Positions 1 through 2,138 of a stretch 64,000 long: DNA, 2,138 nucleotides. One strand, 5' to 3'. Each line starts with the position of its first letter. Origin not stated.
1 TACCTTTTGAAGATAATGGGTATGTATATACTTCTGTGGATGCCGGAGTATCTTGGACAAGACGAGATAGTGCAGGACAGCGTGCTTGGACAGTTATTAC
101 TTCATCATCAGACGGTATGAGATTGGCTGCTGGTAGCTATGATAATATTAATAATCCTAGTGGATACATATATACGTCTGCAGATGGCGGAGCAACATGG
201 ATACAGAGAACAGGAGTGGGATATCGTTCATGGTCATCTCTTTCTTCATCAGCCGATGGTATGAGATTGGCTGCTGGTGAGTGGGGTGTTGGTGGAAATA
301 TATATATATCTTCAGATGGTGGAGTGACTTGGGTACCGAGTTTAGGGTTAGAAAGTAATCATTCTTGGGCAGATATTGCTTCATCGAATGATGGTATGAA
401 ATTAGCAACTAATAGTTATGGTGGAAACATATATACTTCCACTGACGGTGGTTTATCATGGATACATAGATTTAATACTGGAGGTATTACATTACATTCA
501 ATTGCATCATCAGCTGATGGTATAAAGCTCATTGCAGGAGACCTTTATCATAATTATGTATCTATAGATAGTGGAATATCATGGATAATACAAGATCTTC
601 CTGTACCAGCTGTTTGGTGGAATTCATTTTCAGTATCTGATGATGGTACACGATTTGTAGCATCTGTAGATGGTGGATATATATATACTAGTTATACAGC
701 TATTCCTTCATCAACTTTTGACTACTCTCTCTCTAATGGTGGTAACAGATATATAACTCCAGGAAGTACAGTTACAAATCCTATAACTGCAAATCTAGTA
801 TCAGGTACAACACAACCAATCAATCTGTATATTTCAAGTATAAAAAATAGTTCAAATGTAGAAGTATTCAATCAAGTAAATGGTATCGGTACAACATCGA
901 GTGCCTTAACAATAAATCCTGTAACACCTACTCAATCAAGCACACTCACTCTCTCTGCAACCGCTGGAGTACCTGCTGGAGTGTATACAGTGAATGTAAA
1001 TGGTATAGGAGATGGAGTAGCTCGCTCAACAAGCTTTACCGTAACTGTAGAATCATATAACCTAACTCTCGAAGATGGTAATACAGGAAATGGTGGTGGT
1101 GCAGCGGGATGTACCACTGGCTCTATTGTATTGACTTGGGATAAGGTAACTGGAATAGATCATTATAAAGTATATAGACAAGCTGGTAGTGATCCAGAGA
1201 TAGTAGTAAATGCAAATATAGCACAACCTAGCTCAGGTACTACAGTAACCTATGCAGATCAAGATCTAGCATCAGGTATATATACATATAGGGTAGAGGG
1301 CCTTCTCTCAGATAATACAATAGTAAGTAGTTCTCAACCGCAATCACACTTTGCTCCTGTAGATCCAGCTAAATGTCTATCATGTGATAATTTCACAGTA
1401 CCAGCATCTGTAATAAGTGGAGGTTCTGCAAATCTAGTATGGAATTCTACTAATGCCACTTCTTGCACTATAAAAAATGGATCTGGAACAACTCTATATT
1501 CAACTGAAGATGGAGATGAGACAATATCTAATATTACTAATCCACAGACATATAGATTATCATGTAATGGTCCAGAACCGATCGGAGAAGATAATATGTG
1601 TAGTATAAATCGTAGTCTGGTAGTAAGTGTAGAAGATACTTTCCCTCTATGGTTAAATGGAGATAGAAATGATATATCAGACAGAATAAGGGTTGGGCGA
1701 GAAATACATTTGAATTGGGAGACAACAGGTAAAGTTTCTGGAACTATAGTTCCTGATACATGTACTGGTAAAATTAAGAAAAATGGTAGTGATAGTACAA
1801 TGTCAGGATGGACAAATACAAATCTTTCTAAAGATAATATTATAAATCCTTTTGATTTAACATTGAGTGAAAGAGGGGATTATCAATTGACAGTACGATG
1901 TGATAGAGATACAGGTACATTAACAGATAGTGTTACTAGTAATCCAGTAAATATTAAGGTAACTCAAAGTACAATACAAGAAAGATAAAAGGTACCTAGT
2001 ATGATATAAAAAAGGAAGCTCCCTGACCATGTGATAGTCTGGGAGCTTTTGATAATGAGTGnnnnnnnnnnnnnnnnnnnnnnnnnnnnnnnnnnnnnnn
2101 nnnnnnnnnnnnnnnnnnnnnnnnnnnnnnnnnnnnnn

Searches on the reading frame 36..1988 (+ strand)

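Call 82: search_protein_families(library=pfam, proteins=[window:36-1988:+], max_evalue=0.001)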
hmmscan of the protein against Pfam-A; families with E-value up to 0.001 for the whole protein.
window:36-1988:+ (650 aa): 1 family
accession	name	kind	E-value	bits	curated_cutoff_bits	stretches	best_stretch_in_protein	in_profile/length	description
PF02012.26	BNR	-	7.1e-05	22.7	27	0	90-99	1-10/12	BNR/Asp-box repeat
